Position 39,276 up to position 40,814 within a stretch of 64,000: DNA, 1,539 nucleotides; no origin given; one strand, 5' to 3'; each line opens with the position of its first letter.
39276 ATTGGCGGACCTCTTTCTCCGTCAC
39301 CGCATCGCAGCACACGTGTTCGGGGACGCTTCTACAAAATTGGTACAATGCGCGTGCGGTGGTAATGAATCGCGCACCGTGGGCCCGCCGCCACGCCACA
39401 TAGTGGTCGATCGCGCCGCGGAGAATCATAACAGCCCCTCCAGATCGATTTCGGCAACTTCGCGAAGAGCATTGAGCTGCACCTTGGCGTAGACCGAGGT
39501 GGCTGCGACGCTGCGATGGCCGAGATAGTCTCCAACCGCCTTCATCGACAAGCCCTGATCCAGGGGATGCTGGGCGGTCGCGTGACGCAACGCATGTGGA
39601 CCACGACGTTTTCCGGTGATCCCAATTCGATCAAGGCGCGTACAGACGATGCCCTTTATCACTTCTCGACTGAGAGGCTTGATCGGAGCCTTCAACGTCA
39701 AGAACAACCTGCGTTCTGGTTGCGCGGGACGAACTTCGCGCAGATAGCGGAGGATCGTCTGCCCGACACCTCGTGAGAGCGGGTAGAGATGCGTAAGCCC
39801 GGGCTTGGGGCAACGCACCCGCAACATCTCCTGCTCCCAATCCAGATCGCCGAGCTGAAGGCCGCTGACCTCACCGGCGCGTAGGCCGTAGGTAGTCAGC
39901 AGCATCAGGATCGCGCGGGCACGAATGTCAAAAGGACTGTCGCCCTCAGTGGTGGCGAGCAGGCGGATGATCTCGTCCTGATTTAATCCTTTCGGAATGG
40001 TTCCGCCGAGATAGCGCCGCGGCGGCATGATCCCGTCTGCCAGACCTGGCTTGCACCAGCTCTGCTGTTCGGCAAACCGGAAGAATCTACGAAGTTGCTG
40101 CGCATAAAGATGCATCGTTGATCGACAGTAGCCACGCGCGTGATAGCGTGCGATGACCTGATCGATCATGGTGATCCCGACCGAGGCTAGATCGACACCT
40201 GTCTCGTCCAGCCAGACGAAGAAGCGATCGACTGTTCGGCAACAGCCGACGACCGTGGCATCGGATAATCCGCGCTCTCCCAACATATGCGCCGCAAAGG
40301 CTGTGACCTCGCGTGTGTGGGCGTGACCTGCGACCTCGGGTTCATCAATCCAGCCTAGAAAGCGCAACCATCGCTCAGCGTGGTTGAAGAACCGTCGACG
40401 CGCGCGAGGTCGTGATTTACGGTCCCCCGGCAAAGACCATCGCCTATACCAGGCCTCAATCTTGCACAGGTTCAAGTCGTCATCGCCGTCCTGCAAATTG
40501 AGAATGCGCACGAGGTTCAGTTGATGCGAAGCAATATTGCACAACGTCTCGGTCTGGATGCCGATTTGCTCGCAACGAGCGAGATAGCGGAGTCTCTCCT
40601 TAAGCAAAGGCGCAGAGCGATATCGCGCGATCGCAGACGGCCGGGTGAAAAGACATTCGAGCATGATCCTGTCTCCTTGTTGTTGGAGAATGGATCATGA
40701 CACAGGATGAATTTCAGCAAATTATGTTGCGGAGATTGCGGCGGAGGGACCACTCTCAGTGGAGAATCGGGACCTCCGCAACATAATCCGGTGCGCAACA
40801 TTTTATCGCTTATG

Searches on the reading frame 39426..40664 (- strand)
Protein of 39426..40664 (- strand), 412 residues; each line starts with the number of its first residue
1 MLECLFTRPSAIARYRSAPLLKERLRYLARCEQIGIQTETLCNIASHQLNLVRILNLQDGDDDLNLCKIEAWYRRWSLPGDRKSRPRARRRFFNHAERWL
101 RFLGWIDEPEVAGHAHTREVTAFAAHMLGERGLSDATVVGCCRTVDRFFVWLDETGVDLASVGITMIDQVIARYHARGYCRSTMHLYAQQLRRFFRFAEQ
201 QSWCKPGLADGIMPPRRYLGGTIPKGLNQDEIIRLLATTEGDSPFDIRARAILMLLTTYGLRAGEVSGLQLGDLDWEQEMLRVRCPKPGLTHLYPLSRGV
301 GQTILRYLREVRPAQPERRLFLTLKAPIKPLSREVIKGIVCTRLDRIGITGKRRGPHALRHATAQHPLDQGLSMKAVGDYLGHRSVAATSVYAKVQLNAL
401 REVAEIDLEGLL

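Call 11: search_protein_families(library=pfam, proteins=[window:39426-40664:-])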
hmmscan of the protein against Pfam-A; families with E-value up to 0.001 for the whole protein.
window:39426-40664:- (412 aa): 3 families
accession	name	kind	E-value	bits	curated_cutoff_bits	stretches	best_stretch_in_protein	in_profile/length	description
PF00589.27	Phage_integrase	-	3.7e-25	89.1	27.1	1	227-396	3-169/172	Phage integrase family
PF02899.23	Phage_int_SAM_1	-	4e-09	37.1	22.3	1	121-201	2-82/83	Phage integrase, N-terminal SAM-like domain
PF13495.12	Phage_int_SAM_4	-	0.00033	21.4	27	0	167-201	2-36/85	Phage integrase, N-terminal SAM-like domain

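Call 53: find_related_loci(query=window:39426-40664:-, collection=genome_contigs, flank=6000)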
Query window:39426-40664:- (412 aa) in genome_contigs; peptide patterns used: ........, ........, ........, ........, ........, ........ (x = any residue, [..] = any of these).
89 stretches matched a pattern; 22 encode a relative of the query (tblastn E <= 1e-3); 22 distinct loci.
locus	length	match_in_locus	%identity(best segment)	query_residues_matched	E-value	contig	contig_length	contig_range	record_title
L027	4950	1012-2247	81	1-412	0e+0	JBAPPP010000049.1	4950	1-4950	MAG: Rhodanobacter sp. isolate MFD03328_ilm_asm_bin16 k127_552656, whole genome shotgun sequence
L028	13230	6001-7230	80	1-411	0e+0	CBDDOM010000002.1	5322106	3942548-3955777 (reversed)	MAG: Alphaproteobacteria bacterium isolate 78d396fd-9330-4943-9dc2-f94f35060de0 genome assembly, contig: contig_2, whole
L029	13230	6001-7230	80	1-411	0e+0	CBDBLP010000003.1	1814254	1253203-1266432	MAG: Alphaproteobacteria bacterium isolate 37c3e897-58c7-439f-9262-4bba990a831e genome assembly, contig: contig_3, whole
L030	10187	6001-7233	75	1-412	0e+0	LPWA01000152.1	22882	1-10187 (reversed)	Mesorhizobium loti strain UFLA 01-765 contig_69, whole genome shotgun sequence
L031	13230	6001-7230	75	1-412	0e+0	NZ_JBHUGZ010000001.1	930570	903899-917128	Mesorhizobium newzealandense strain ICMP 19545 contig_1, whole genome shotgun sequence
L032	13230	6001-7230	75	1-412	0e+0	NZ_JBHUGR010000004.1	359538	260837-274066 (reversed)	Mesorhizobium kowhaii strain ICMP 19512 contig_4, whole genome shotgun sequence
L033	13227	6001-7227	74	1-411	0e+0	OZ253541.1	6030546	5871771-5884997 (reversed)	MAG: Candidatus Rariloculaceae bacterium isolate 9a525eeb-f008-4404-a84b-82d39665a360 genome assembly, chromosome: 1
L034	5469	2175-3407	72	1-412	0e+0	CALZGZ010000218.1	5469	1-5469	MAG: uncultured Gammaproteobacteria bacterium isolate FCS_M_Gamma_077 genome assembly, contig: k121_695205, whole genome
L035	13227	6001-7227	73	1-411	0e+0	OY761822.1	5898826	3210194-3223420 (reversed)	MAG: Gammaproteobacteria bacterium isolate 26270776-605d-492c-ad89-c005c466fdfd genome assembly, chromosome: 1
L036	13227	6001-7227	73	1-411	0e+0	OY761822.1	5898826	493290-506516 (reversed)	MAG: Gammaproteobacteria bacterium isolate 26270776-605d-492c-ad89-c005c466fdfd genome assembly, chromosome: 1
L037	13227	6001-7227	73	1-411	0e+0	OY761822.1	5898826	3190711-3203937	MAG: Gammaproteobacteria bacterium isolate 26270776-605d-492c-ad89-c005c466fdfd genome assembly, chromosome: 1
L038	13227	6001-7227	73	1-411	0e+0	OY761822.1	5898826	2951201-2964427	MAG: Gammaproteobacteria bacterium isolate 26270776-605d-492c-ad89-c005c466fdfd genome assembly, chromosome: 1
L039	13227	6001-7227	73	1-411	0e+0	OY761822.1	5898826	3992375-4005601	MAG: Gammaproteobacteria bacterium isolate 26270776-605d-492c-ad89-c005c466fdfd genome assembly, chromosome: 1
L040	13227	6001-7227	73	1-411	0e+0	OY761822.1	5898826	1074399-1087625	MAG: Gammaproteobacteria bacterium isolate 26270776-605d-492c-ad89-c005c466fdfd genome assembly, chromosome: 1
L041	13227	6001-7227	73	1-411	0e+0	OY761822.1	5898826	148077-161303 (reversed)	MAG: Gammaproteobacteria bacterium isolate 26270776-605d-492c-ad89-c005c466fdfd genome assembly, chromosome: 1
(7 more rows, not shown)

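Call 68: search_protein_families(library=ncbifam, proteins=[L028:3560-4777:-, L028:4781-5635:-, L032:3597-5108:-, L032:4807-5730:-], max_evalue=0.01)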
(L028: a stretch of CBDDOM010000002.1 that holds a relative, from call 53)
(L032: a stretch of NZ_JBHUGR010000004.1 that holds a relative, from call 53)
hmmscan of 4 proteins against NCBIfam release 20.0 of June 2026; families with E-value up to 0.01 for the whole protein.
L028:3560-4777:- (405 aa): 2 families
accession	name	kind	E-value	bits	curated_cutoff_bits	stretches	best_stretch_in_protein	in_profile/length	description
NF033538.2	transpos_IS91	equivalog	1.4e-130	435.4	125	1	16-380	1-355/356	IS91 family transposase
NF052416.1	ISCR_clade_Ia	exception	0.0045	15.6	925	0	257-392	327-478/509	ISCR element clade Ia family transposase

L028:4781-5635:- (284 aa): 12 families
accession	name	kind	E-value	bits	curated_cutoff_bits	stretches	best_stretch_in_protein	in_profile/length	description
NF040815.2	recomb_XerA_Arch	equivalog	8.9e-50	169.7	220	1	9-266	4-259/263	site-specific tyrosine recombinase/integron integrase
TIGR02249.1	integrase_gron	subfamily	8.2e-48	163.4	265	2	7-182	4-180/315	integron integrase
TIGR02225.1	recomb_XerD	equivalog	3.9e-42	144.6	329.6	1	14-265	10-278/290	site-specific tyrosine recombinase XerD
NF001399.0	PRK00283.1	subfamily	2.3e-40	138.7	279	1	14-265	19-287/300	tyrosine recombinase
TIGR02224.1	recomb_XerC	equivalog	1.3e-39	136.4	335.15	1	14-265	10-281/295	tyrosine recombinase XerC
NF011946.0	PRK15417.1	equivalog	3.2e-32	112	435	2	20-184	32-197/337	integron integrase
NF002331.0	PRK01287.1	subfamily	3.3e-28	98.7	371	1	116-262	160-313/365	site-specific tyrosine recombinase XerC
NF003462.0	PRK05084.1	equivalog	6.9e-15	54.6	267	1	122-267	199-350/360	tyrosine recombinase XerS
NF007370.0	PRK09870.1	subfamily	1.3e-13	51.1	221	1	119-259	33-177/200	tyrosine-type DNA invertase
NF040693.1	recomb_GmtY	equivalog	1.8e-10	40.7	340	1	181-267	346-438/441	gamma-mobile-trio recombinase GmtY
NF007371.0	PRK09871.1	subfamily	7.9e-10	38.6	222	1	116-259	24-172/198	tyrosine-type DNA invertase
NF002685.0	PRK02436.1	equivalog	0.0013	18.7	178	1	13-257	10-242/245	site-specific tyrosine recombinase XerD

L032:3597-5108:- (503 aa): 1 family
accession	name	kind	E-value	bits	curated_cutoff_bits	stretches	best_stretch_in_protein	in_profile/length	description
NF033538.2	transpos_IS91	equivalog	3.7e-136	453.8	125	1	111-481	1-355/356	IS91 family transposase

L032:4807-5730:- (307 aa): 12 families
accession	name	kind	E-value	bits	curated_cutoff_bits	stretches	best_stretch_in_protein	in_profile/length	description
TIGR02249.1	integrase_gron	subfamily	5e-54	183.8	265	2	20-197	3-180/315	integron integrase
NF040815.2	recomb_XerA_Arch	equivalog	7.4e-54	183.1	220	1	24-280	5-258/263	site-specific tyrosine recombinase/integron integrase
TIGR02225.1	recomb_XerD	equivalog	3.2e-53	181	329.6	1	28-281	9-279/290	site-specific tyrosine recombinase XerD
TIGR02224.1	recomb_XerC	equivalog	9.2e-52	176.2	335.15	1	28-281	10-282/295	tyrosine recombinase XerC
NF001399.0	PRK00283.1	subfamily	1.6e-49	168.8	279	1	28-281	19-288/300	tyrosine recombinase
NF011946.0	PRK15417.1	equivalog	1.4e-42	146.1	435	2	14-204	16-200/337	integron integrase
NF002331.0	PRK01287.1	subfamily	2.4e-35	122.2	371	1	16-280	27-316/365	site-specific tyrosine recombinase XerC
NF003462.0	PRK05084.1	equivalog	2e-18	66.2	267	1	136-280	198-348/360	tyrosine recombinase XerS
NF007370.0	PRK09870.1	subfamily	1.4e-14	54.2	221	1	134-274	33-177/200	tyrosine-type DNA invertase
NF007371.0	PRK09871.1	subfamily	4e-09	36.3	222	1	135-274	28-172/198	tyrosine-type DNA invertase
NF040693.1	recomb_GmtY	equivalog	7e-09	35.4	340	1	235-281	391-437/441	gamma-mobile-trio recombinase GmtY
NF002685.0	PRK02436.1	equivalog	4.2e-07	30.1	178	1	19-274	2-244/245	site-specific tyrosine recombinase XerD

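Call 93: search_protein_families(library=pfam, proteins=[L036:5236-5835:+], max_evalue=0.01)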
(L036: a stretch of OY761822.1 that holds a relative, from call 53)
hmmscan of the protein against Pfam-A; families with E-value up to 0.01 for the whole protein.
L036:5236-5835:+ (200 aa): 5 families
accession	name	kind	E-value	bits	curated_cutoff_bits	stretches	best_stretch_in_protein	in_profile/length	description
PF13005.12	zf-IS66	-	5e-17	62.5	27.3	1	118-161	2-46/46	zinc-finger binding domain of transposase IS66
PF13007.12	LZ_Tnp_IS66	-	5.4e-11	43.5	22.9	1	35-110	1-70/71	Transposase C of IS166 homeodomain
PF03050.20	DDE_Tnp_IS66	-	0.00078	19.4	23.1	1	177-200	2-25/284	Transposase IS66 family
PF20137.4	DUF6527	-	0.0039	17.5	23.6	1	119-136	6-23/63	Family of unknown function (DUF6527)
PF02183.23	HALZ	-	0.0081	16.7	28.1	0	19-44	14-39/43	Homeobox associated leucine zipper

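Call 98: search_dna_similar(query=window:39426-40664:-, collection=plasmids, mode=protein, max_rows=40, max_evalue=1e-40)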
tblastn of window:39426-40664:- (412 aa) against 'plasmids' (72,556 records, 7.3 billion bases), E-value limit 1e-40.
Records with a match: 40; places in all: 57; records where one place covers at least 80% of the query: 19.
Best place of each record, by identity: 60-80% 2; <60% 38.
By first word of the organism name: Mesorhizobium 9; Escherichia 7; Rhizobium 6; Paraburkholderia 5; Burkholderia 2; Aminobacter 1; Haematobacter 1; Sagittula 1; Rhodobacter 1; Cupriavidus 1; and 6 more.
By predicted mobility (MOB-suite, as given by PLSDB): conjugative 25; non-mobilizable 12; mobilizable 3.
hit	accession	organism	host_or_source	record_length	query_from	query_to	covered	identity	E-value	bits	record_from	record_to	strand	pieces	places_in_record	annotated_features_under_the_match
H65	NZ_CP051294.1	Mesorhizobium sp. NZP2077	cell culture,Lotus corniculatus nodule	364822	1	412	100%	74.3%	0e+0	589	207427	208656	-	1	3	tyrosine-type recombinase/integrase (x2)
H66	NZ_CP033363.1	Mesorhizobium sp. NZP2077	cell culture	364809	1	412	100%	74.3%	0e+0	589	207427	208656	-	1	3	tyrosine-type recombinase/integrase (x2)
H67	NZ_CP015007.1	Aminobacter aminovorans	cell culture,soil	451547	1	411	100%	51.4%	2e-112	369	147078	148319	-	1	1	tyrosine-type recombinase/integrase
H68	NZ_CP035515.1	Haematobacter massiliensis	single cell,human skin swab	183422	1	411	100%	48.1%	7e-109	358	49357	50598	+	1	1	site-specific integrase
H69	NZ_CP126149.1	Sagittula sp. MA-2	Cell culture,Coastal seawater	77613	1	412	100%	45.8%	2e-96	323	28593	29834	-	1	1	tyrosine-type recombinase/integrase (x2)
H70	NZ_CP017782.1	Rhodobacter xanthinilyticus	bacterial culture,sea water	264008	1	412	100%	45.8%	2e-96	323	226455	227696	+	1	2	tyrosine-type recombinase/integrase (x2)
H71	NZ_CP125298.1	Paraburkholderia sabiae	Mimosa caesalpiniifolia,cell ...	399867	1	408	98%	40.6%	4e-63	268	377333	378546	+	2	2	none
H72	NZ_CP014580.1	Paraburkholderia phytofirmans OLGA172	-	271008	1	412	100%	39.1%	5e-75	261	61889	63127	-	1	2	tyrosine-type recombinase/integrase (x2)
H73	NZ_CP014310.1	Burkholderia sp. PAMC 26561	single cell,lichen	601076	1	412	100%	38.7%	5e-74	258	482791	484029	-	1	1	tyrosine-type recombinase/integrase (x2)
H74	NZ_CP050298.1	Mesorhizobium huakuii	Oxytropis kamtschatica,cell ...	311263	1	411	100%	36.9%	5e-69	244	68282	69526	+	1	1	tyrosine-type recombinase/integrase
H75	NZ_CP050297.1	Mesorhizobium huakuii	Oxytropis kamtschatica,cell ...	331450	1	411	100%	36.9%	5e-69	244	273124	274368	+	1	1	tyrosine-type recombinase/integrase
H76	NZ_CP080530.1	Mesorhizobium sp. AR02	Oxytropis sp.,Cell culture,root nodule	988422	1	411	100%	36.6%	3e-68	241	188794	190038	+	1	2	site-specific integrase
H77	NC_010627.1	Paraburkholderia phymatum STM815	-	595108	1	408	99%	36.8%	1e-69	245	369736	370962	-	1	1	site-specific integrase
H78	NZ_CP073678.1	Cupriavidus sp. KK10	Isolate,A bacterial consortium from ...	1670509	1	411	100%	36.4%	2e-67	239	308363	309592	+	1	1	none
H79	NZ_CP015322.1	Mesorhizobium amorphae CCNWGS0123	Robinia pseudoacacia,cell culture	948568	1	412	100%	35.9%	3e-61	221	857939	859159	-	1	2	tyrosine-type recombinase/integrase (x2)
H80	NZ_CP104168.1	Candidatus Megaera polyxenophila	-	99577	1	412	100%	35.6%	4e-72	253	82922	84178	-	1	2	site-specific integrase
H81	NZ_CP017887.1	Pseudomonas frederiksbergensis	whole organism,glacial stream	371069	1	412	100%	34.9%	1e-59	216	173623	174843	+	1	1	tyrosine-type recombinase/integrase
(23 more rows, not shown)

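Call 99: get_annotated_region(hit=H67, flank=4500)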
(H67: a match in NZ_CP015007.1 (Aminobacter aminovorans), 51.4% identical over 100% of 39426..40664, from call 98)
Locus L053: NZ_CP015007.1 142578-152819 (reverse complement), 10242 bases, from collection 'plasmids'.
description: Aminobacter aminovorans strain KCTC 2477 plasmid pAA02, complete sequence
organism: Aminobacter aminovorans (NCBI taxid 83263)
taxonomy: Bacteria; Pseudomonadota; Alphaproteobacteria; Hyphomicrobiales; Phyllobacteriaceae; Aminobacter; Aminobacter aminovorans
host: -; source: cell culture,soil; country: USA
typing (MOB-suite, as given by PLSDB): non-mobilizable; mating-pair formation MPF_T
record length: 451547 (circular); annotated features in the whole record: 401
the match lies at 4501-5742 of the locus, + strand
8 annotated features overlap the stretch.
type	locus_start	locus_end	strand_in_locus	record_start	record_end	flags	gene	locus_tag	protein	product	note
CDS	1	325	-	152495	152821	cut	-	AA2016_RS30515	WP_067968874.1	DUF736 domain-containing protein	-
CDS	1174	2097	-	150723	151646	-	-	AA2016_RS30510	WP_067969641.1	DUF2493 domain-containing protein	-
CDS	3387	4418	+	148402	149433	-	-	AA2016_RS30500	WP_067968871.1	toprim domain-containing protein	-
CDS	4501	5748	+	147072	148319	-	-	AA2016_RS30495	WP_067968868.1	tyrosine-type recombinase/integrase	GO:0015074 - DNA integration [Evidence IEA]; GO:0006310 - DNA recombination [Evidence IEA]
CDS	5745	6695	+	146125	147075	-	-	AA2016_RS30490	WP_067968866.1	tyrosine-type recombinase/integrase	GO:0015074 - DNA integration [Evidence IEA]; GO:0006310 - DNA recombination [Evidence IEA]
CDS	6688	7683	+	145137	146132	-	-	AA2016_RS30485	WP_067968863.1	tyrosine-type recombinase/integrase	GO:0015074 - DNA integration [Evidence IEA]; GO:0006310 - DNA recombination [Evidence IEA]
CDS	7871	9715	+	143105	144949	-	-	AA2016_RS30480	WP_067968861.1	SLC13 family permease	-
CDS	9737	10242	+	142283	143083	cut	-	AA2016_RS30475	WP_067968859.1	potassium channel family protein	-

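Call 100: get_annotated_region(hit=H68, flank=4500)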
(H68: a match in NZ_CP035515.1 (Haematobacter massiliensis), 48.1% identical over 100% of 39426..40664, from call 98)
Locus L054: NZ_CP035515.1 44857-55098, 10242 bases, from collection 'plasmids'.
description: Haematobacter massiliensis strain OT1 plasmid pOT1-5, complete sequence
organism: Haematobacter massiliensis (NCBI taxid 195105)
taxonomy: Bacteria; Pseudomonadota; Alphaproteobacteria; Rhodobacterales; Paracoccaceae; Haematobacter; Haematobacter massiliensis
host: -; source: single cell,human skin swab; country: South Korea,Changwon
typing (MOB-suite, as given by PLSDB): non-mobilizable; mating-pair formation MPF_T
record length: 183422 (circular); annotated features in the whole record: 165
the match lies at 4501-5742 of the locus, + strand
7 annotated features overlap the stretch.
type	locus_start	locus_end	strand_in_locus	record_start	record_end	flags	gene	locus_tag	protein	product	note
CDS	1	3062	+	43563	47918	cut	-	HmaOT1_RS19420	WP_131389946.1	bifunctional class I SAM-dependent methyltransferase/DEAD/DEAH box helicase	-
CDS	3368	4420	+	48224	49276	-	-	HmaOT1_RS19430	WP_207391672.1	toprim domain-containing protein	-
CDS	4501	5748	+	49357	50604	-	-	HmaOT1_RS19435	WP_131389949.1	site-specific integrase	GO:0015074 - DNA integration [Evidence IEA]; GO:0006310 - DNA recombination [Evidence IEA]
CDS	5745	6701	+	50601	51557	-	-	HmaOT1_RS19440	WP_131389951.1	tyrosine-type recombinase/integrase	GO:0015074 - DNA integration [Evidence IEA]; GO:0006310 - DNA recombination [Evidence IEA]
CDS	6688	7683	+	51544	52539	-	-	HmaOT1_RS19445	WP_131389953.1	tyrosine-type recombinase/integrase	GO:0015074 - DNA integration [Evidence IEA]; GO:0006310 - DNA recombination [Evidence IEA]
CDS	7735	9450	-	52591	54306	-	ureC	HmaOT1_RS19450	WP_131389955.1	urease subunit alpha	GO:0019627 - urea metabolic process [Evidence IEA]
CDS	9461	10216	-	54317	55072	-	ureB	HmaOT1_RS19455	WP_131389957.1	urease subunit beta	GO:0043419 - urea catabolic process [Evidence IEA]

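Call 101: get_annotated_region(hit=H69, flank=4500)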
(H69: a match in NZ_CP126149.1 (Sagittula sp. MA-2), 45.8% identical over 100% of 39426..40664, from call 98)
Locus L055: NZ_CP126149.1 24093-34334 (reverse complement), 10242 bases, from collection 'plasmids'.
description: Sagittula sp. MA-2 plasmid p4, complete sequence
organism: Sagittula sp. MA-2 (NCBI taxid 3048007)
taxonomy: Bacteria; Pseudomonadota; Alphaproteobacteria; Rhodobacterales; Roseobacteraceae; Sagittula; Sagittula sp. MA-2
host: -; source: Cell culture,Coastal seawater; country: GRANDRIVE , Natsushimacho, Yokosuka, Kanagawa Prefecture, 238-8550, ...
typing (MOB-suite, as given by PLSDB): non-mobilizable; replicon rep_cluster_558; mating-pair formation MPF_T
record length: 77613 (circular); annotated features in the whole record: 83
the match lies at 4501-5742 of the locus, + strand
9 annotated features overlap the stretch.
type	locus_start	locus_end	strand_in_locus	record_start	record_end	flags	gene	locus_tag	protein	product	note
CDS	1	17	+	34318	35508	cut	-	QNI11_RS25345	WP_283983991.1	ThiF family adenylyltransferase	-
CDS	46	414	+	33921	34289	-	-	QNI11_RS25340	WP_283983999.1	DUF6527 family protein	-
CDS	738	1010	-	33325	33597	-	-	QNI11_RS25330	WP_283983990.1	WGR domain-containing protein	-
CDS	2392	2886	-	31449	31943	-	-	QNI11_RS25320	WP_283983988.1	toprim domain-containing protein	-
CDS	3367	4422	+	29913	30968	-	-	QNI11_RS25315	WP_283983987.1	toprim domain-containing protein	-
CDS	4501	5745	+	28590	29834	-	-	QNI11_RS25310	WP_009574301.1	tyrosine-type recombinase/integrase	GO:0015074 - DNA integration [Evidence IEA]; GO:0006310 - DNA recombination [Evidence IEA]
CDS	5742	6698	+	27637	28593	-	-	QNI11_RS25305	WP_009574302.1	tyrosine-type recombinase/integrase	GO:0015074 - DNA integration [Evidence IEA]; GO:0006310 - DNA recombination [Evidence IEA]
CDS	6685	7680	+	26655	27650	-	-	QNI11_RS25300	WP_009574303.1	tyrosine-type recombinase/integrase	GO:0015074 - DNA integration [Evidence IEA]; GO:0006310 - DNA recombination [Evidence IEA]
CDS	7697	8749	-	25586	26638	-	-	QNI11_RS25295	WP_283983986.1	toprim domain-containing protein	-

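Call 102: get_annotated_region(hit=H72, flank=4500)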
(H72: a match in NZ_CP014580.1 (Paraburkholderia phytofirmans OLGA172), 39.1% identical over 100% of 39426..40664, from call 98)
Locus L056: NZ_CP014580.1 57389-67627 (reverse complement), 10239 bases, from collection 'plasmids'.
description: Paraburkholderia phytofirmans OLGA172 plasmid pOLGA1, complete sequence
organism: Paraburkholderia phytofirmans OLGA172 (NCBI taxid 1417228)
taxonomy: Bacteria; Pseudomonadota; Betaproteobacteria; Burkholderiales; Burkholderiaceae; Paraburkholderia; Paraburkholderia phytofirmans; Paraburkholderia phytofirmans OLGA172
host: -; source: -; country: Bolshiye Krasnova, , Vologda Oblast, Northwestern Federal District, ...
typing (MOB-suite, as given by PLSDB): non-mobilizable; replicon rep_cluster_186
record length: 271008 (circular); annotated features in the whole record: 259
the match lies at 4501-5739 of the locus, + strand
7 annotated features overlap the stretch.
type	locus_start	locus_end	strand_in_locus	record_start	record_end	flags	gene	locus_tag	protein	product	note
CDS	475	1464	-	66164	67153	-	-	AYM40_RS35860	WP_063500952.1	tyrosine-type recombinase/integrase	GO:0015074 - DNA integration [Evidence IEA]; GO:0006310 - DNA recombination [Evidence IEA]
CDS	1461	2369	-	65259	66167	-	-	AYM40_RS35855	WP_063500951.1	tyrosine-type recombinase/integrase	GO:0015074 - DNA integration [Evidence IEA]; GO:0006310 - DNA recombination [Evidence IEA]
CDS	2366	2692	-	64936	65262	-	-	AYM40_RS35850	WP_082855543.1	tyrosine-type recombinase/integrase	GO:0015074 - DNA integration [Evidence IEA]; GO:0006310 - DNA recombination [Evidence IEA]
CDS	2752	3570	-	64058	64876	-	istB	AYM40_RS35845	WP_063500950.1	IS21-like element helper ATPase IstB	-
CDS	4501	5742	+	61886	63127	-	-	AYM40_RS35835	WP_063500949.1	tyrosine-type recombinase/integrase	GO:0015074 - DNA integration [Evidence IEA]; GO:0006310 - DNA recombination [Evidence IEA]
CDS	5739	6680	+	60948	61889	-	-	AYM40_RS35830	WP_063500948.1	tyrosine-type recombinase/integrase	GO:0015074 - DNA integration [Evidence IEA]; GO:0006310 - DNA recombination [Evidence IEA]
CDS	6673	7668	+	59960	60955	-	-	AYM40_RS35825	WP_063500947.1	tyrosine-type recombinase/integrase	GO:0015074 - DNA integration [Evidence IEA]; GO:0006310 - DNA recombination [Evidence IEA]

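Call 103: get_annotated_region(hit=H80, flank=4500)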
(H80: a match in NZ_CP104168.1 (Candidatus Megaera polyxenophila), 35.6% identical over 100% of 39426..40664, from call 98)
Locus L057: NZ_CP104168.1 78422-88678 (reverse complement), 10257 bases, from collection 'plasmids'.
description: Candidatus Megaera polyxenophila isolate SAG 25.80_endo plasmid p2_M_poly_crypto, complete sequence
organism: Candidatus Megaera polyxenophila (NCBI taxid 988779)
taxonomy: Bacteria; Pseudomonadota; Alphaproteobacteria; Rickettsiales; Rickettsiaceae; Candidatus Megaera; Candidatus Megaera polyxenophila
host: -; source: -; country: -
typing (MOB-suite, as given by PLSDB): non-mobilizable
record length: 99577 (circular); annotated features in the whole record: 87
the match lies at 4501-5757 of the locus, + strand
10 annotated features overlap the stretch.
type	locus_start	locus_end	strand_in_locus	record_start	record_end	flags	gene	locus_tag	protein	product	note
CDS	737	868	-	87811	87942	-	-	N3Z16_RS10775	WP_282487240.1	hypothetical protein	-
CDS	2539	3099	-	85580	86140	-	-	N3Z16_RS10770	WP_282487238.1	hypothetical protein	-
CDS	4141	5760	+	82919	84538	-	-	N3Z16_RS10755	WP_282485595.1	site-specific integrase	GO:0015074 - DNA integration [Evidence IEA]; GO:0006310 - DNA recombination [Evidence IEA]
CDS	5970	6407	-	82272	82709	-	tnpA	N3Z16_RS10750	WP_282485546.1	IS200/IS605 family transposase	-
CDS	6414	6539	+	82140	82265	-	-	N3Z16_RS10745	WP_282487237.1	hypothetical protein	-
CDS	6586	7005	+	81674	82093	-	-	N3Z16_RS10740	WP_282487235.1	tyrosine-type recombinase/integrase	GO:0015074 - DNA integration [Evidence IEA]; GO:0006310 - DNA recombination [Evidence IEA]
CDS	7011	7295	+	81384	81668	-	-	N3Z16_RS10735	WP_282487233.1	hypothetical protein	-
CDS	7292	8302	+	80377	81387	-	-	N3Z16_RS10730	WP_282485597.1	tyrosine-type recombinase/integrase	GO:0015074 - DNA integration [Evidence IEA]; GO:0006310 - DNA recombination [Evidence IEA]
CDS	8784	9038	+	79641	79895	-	-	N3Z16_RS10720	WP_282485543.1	hypothetical protein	-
CDS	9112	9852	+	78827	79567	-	-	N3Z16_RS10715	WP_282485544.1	transposase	GO:0006313 - DNA transposition [Evidence IEA]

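Call 104: get_annotated_region(hit=H81, flank=4500)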
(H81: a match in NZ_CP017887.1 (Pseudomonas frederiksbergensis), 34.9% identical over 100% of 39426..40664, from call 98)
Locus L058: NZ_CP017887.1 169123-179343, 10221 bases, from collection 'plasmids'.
description: Pseudomonas frederiksbergensis strain ERDD5:01 plasmid unnamed1, complete sequence
organism: Pseudomonas frederiksbergensis (NCBI taxid 104087)
taxonomy: Bacteria; Pseudomonadota; Gammaproteobacteria; Pseudomonadales; Pseudomonadaceae; Pseudomonas; Pseudomonas frederiksbergensis
host: -; source: whole organism,glacial stream; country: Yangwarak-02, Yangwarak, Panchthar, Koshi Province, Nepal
typing (MOB-suite, as given by PLSDB): mobilizable; relaxase MOBH
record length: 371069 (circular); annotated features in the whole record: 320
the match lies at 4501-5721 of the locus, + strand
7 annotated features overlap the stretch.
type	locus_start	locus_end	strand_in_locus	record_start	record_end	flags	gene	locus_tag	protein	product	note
CDS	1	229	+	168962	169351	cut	-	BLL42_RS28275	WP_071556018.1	hypothetical protein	-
CDS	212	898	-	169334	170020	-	-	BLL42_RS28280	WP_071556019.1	hypothetical protein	-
CDS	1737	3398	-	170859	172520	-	ltrA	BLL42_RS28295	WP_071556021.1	group II intron reverse transcriptase/maturase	GO:0000373 - Group II intron splicing [Evidence IEA]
CDS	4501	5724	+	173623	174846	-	-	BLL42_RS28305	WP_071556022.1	tyrosine-type recombinase/integrase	GO:0015074 - DNA integration [Evidence IEA]; GO:0006310 - DNA recombination [Evidence IEA]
CDS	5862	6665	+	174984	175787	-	-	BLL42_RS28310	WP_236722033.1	tyrosine-type recombinase/integrase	GO:0015074 - DNA integration [Evidence IEA]; GO:0006310 - DNA recombination [Evidence IEA]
CDS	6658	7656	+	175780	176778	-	-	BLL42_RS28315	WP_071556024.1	tyrosine-type recombinase/integrase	GO:0015074 - DNA integration [Evidence IEA]; GO:0006310 - DNA recombination [Evidence IEA]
CDS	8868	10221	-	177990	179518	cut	-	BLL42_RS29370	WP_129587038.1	IS3 family transposase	-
